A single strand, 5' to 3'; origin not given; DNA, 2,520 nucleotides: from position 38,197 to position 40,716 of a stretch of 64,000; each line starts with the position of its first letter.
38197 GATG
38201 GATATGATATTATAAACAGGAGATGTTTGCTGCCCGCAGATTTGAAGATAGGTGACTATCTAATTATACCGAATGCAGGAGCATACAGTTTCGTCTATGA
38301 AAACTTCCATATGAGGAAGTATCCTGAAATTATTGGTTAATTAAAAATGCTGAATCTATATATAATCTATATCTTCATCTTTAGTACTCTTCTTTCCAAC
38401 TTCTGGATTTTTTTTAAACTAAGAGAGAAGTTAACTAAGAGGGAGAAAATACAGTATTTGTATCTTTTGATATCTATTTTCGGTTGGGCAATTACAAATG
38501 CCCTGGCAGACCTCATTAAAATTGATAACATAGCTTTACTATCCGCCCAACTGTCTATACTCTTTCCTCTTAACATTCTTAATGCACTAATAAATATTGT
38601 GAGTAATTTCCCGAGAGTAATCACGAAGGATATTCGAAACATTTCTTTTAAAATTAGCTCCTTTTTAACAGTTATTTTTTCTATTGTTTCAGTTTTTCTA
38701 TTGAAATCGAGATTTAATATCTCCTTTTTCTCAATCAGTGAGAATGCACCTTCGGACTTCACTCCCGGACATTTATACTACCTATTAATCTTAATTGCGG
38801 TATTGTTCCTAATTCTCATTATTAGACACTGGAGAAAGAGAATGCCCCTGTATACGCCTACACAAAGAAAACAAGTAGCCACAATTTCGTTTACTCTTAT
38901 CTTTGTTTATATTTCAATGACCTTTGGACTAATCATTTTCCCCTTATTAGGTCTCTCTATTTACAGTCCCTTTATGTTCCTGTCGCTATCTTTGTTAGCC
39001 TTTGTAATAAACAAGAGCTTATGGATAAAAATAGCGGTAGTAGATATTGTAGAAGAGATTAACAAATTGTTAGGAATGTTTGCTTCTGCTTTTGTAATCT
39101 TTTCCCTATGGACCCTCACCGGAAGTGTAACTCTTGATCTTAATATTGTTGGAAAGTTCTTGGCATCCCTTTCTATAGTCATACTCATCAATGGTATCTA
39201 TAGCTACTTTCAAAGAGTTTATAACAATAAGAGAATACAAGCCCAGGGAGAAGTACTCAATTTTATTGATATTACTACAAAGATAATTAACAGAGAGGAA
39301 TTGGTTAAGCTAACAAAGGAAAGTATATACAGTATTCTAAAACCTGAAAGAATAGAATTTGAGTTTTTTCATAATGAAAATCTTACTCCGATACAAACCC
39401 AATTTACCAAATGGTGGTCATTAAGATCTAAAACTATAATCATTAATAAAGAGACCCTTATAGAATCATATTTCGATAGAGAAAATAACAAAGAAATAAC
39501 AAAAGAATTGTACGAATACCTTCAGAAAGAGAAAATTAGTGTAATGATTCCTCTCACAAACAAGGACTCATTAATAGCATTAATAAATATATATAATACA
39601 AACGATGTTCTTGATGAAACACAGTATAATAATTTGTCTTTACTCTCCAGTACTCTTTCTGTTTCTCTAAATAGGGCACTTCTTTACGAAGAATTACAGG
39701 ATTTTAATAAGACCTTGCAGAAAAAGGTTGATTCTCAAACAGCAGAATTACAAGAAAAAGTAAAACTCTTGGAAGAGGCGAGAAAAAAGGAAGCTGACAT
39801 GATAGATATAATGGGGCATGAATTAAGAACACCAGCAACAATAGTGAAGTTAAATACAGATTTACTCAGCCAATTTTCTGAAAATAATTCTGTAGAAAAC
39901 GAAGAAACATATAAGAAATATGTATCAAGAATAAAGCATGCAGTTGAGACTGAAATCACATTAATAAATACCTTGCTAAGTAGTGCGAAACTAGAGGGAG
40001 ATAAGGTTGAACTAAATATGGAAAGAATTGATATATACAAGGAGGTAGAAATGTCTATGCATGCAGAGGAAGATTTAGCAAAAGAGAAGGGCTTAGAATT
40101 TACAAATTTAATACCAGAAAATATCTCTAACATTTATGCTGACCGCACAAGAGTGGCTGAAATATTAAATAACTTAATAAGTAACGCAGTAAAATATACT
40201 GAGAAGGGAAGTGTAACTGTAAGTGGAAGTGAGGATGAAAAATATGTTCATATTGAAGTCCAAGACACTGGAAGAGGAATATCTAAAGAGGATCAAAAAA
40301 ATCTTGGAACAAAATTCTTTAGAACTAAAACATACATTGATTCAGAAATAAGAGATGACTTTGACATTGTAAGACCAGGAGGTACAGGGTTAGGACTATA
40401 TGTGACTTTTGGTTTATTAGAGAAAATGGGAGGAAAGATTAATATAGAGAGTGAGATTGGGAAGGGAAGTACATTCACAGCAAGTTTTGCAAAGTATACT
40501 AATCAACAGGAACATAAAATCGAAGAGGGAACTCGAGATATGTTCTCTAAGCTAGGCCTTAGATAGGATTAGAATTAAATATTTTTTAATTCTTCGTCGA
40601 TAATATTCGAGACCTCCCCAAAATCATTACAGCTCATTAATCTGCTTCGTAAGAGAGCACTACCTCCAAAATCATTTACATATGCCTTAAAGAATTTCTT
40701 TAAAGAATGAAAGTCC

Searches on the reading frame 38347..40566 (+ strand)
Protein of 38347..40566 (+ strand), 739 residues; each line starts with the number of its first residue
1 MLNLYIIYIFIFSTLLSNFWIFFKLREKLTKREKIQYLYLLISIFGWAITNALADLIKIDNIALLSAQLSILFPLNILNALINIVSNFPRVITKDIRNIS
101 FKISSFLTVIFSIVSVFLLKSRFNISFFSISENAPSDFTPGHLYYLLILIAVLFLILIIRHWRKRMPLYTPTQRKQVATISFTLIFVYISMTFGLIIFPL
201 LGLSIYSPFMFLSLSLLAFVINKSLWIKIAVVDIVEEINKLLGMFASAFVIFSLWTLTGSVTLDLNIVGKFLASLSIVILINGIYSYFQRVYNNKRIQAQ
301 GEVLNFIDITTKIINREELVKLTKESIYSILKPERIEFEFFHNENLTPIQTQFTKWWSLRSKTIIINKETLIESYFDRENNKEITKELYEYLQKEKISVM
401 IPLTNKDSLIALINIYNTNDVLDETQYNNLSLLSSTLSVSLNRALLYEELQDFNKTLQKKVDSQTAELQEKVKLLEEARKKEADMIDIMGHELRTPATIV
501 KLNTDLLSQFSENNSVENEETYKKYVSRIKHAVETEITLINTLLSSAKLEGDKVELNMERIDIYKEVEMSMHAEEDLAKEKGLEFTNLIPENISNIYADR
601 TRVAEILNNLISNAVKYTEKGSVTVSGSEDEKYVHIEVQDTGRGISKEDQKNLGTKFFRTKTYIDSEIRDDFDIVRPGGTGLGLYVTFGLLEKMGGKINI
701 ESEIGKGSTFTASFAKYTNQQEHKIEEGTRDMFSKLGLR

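Call 95: search_protein_families(library=pfam, max_evalue=0.00001, proteins=[window:38347-40566:+])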
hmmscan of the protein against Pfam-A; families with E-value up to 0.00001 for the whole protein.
window:38347-40566:+ (739 aa): 2 families
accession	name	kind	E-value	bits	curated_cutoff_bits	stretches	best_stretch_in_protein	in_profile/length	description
PF02518.31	HATPase_c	-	2.6e-24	86.2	26.4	1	599-714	2-107/111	Histidine kinase-, DNA gyrase B-, and HSP90-like ATPase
PF00512.31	HisKA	-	2.1e-07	31.3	26.9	1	484-550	4-64/66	His Kinase A (phospho-acceptor) domain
